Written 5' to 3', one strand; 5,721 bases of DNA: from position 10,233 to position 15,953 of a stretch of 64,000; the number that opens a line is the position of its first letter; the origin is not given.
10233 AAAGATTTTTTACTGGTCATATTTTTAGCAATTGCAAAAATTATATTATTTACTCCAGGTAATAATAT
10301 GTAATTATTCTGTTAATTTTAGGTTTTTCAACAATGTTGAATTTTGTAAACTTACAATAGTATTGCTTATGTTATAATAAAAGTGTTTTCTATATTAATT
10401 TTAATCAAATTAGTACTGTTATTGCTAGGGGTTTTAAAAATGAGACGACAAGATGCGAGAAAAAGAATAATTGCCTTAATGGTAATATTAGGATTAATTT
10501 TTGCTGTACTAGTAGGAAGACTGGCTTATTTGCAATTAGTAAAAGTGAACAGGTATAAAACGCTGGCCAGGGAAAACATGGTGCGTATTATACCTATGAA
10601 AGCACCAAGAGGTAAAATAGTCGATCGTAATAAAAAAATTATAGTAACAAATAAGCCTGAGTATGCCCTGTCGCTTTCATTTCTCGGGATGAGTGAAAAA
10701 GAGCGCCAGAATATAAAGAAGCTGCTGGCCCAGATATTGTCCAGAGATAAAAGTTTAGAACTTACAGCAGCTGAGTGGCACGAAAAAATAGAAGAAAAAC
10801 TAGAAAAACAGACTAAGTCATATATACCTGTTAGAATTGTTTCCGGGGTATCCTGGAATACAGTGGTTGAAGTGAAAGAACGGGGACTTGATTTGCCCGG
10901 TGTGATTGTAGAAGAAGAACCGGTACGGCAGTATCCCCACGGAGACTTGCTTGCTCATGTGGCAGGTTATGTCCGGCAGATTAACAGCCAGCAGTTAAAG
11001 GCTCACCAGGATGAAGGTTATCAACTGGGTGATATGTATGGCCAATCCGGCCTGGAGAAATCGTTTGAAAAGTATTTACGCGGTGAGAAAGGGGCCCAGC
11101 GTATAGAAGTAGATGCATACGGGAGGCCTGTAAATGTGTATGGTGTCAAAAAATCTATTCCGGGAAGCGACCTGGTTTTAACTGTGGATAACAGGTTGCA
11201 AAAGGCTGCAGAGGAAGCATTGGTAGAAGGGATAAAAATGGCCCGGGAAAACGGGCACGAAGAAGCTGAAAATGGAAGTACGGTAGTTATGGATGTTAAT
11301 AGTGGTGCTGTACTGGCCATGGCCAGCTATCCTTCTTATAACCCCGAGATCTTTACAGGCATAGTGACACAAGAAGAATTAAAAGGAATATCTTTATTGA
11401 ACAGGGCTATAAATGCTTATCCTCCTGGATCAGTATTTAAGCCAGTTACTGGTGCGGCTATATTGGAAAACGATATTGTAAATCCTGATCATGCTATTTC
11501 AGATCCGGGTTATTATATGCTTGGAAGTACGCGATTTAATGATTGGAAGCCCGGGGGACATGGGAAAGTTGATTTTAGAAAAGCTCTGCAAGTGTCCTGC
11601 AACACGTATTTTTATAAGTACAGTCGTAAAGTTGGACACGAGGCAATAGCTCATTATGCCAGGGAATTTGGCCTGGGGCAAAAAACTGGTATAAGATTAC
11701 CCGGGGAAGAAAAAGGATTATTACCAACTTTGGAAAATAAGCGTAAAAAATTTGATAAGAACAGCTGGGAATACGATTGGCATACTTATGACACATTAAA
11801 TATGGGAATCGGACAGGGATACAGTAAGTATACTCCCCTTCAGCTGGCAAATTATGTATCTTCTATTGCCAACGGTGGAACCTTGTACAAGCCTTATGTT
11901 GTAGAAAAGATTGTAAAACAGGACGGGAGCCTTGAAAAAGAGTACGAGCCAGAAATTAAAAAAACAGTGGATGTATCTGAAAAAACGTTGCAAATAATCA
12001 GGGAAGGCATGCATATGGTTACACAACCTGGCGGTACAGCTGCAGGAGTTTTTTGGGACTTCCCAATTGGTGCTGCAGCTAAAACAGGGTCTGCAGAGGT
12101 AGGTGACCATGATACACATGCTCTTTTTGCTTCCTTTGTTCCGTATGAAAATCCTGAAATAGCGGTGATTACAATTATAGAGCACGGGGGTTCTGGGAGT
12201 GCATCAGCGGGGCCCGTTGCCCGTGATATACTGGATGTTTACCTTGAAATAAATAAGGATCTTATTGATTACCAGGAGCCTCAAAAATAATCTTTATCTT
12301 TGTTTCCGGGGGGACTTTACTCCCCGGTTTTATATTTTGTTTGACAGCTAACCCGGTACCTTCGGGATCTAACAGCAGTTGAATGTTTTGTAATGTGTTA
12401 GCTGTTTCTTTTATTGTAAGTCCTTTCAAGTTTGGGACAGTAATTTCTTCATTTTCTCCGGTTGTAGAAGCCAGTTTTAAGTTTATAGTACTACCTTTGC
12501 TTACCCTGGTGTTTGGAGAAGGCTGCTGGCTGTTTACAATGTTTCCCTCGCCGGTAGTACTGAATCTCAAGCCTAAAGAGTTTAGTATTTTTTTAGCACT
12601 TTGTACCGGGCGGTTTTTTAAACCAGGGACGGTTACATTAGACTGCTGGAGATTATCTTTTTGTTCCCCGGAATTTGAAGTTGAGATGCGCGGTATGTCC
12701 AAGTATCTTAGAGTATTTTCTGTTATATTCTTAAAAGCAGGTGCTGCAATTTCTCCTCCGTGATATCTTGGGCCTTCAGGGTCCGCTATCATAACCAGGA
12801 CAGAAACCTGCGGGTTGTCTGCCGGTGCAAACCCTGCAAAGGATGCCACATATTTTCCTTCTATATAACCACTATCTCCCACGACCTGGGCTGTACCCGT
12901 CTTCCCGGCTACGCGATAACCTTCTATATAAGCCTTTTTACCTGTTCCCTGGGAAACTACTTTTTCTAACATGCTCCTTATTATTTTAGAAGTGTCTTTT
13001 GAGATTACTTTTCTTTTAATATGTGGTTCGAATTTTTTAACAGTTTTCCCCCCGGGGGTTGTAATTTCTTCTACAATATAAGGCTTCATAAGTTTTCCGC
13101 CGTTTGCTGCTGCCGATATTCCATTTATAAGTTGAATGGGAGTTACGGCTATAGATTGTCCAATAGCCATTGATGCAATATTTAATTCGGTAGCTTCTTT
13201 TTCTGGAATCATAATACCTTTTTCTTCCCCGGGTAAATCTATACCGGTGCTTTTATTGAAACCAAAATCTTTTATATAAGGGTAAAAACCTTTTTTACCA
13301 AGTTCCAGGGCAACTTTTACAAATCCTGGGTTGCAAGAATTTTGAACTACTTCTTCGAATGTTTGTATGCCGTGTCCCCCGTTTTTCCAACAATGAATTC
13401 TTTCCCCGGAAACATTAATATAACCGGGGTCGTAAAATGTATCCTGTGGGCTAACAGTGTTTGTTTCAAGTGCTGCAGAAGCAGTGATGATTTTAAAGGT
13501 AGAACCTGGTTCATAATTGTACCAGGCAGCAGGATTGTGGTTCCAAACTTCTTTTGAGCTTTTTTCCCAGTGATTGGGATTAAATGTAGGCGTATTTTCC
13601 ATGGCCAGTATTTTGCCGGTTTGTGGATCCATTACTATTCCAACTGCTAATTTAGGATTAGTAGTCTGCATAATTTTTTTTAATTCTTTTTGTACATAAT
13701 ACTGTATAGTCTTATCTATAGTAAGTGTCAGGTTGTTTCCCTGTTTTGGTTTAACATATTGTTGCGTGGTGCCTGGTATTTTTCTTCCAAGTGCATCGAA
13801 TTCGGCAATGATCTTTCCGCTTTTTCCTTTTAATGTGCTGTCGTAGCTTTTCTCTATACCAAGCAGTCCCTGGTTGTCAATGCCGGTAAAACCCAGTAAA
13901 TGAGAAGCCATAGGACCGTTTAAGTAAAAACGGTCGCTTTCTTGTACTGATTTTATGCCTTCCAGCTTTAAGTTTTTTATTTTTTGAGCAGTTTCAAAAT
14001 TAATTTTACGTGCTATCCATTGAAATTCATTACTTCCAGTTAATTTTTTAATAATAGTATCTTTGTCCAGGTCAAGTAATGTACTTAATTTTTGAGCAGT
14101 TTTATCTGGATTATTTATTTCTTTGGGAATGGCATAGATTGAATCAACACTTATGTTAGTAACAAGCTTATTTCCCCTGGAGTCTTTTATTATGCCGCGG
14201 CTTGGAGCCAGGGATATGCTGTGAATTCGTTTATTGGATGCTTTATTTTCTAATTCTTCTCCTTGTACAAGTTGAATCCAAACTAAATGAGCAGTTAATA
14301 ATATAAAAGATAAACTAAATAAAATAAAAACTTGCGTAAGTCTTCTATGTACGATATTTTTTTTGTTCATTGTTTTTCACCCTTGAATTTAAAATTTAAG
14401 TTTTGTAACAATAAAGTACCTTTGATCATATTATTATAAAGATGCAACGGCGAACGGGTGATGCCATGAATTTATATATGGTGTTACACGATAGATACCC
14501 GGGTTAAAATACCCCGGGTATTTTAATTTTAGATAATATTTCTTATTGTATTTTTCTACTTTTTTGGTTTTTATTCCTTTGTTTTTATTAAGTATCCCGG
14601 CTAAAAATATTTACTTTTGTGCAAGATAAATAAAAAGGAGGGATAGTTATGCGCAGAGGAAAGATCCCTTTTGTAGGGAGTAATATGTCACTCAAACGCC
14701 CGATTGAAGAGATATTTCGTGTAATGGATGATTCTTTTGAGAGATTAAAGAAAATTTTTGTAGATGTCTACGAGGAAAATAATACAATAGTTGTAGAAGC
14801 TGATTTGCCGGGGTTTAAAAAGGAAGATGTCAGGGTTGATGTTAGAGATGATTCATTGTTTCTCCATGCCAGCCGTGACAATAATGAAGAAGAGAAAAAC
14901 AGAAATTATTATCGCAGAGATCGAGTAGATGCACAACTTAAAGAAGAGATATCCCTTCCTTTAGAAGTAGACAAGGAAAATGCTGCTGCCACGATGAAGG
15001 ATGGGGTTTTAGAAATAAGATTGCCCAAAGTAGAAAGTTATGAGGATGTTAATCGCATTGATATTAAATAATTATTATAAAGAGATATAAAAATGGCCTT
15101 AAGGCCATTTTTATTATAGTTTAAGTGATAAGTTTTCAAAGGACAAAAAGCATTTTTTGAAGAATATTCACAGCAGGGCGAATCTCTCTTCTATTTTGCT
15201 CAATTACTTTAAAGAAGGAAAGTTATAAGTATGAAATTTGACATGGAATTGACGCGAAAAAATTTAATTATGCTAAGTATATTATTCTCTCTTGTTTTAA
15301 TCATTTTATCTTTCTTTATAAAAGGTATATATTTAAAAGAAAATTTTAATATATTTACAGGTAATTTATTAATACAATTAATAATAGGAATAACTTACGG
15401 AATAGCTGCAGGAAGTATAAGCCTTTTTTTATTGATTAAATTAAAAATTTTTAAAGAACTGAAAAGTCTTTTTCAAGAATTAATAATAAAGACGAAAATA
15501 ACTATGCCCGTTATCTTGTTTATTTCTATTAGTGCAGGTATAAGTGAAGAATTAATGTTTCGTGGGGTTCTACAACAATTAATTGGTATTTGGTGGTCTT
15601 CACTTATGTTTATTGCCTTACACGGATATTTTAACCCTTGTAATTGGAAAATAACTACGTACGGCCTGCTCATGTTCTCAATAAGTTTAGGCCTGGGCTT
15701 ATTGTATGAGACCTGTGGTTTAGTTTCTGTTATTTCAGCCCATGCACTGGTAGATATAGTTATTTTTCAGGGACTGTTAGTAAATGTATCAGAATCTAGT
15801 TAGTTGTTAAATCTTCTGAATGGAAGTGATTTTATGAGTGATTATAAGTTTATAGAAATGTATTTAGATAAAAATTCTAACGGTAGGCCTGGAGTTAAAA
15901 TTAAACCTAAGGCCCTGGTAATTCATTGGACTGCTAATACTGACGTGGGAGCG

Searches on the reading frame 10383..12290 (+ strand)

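Call 80: search_protein_families(library=pfam, proteins=[window:10383-12290:+], max_evalue=0.00001)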
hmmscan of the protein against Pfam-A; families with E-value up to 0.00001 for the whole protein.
window:10383-12290:+ (635 aa): 2 families
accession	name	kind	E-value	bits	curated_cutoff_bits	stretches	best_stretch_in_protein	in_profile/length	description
PF00905.27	Transpeptidase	-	3.4e-69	233.7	22.1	1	298-618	1-299/299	Penicillin binding protein transpeptidase domain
PF03717.20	PBP_dimer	-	1.8e-51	175.5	24.4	1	73-251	3-177/180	Penicillin-binding Protein dimerisation domain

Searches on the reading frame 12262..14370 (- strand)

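Call 80: search_protein_families(library=pfam, proteins=[window:12262-14370:-], max_evalue=0.00001)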
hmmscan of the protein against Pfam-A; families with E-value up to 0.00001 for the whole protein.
window:12262-14370:- (702 aa): 3 families
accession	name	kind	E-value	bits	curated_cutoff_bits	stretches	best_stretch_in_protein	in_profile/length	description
PF00905.27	Transpeptidase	-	4.7e-85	285.8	22.1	1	245-551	4-299/299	Penicillin binding protein transpeptidase domain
PF03717.20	PBP_dimer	-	8.4e-23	82.2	24.4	1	55-199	3-177/180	Penicillin-binding Protein dimerisation domain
PF03793.24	PASTA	-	3.6e-22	78.5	23.2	2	579-634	1-63/64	PASTA domain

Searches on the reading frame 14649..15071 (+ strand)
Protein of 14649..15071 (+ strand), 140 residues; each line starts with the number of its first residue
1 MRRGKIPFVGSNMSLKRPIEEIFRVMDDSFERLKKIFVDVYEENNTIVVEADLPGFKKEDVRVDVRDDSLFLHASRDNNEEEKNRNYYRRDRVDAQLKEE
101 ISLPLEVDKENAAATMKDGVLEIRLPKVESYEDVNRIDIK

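Call 80: search_protein_families(library=pfam, proteins=[window:14649-15071:+], max_evalue=0.00001)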
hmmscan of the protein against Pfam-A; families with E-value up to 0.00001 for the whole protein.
window:14649-15071:+ (140 aa): 1 family
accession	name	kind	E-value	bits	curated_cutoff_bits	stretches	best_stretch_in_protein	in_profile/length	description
PF00011.27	HSP20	-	2.4e-20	73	20.8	1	40-139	2-101/102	Hsp20/alpha crystallin family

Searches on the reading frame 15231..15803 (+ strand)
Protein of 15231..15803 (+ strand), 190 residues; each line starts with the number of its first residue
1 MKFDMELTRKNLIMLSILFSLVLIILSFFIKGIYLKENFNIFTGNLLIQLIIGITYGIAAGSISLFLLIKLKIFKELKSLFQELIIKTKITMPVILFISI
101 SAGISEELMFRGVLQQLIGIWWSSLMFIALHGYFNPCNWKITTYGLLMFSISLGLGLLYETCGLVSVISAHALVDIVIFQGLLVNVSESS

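Call 80: search_protein_families(library=pfam, proteins=[window:15231-15803:+], max_evalue=0.00001)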
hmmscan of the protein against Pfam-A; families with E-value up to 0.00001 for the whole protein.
window:15231-15803:+ (190 aa): 1 family
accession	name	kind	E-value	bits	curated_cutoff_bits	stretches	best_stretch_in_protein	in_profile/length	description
PF02517.21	Rce1-like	-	7.3e-11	42.6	22.4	1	92-176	5-92/93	Type II CAAX prenyl endopeptidase Rce1-like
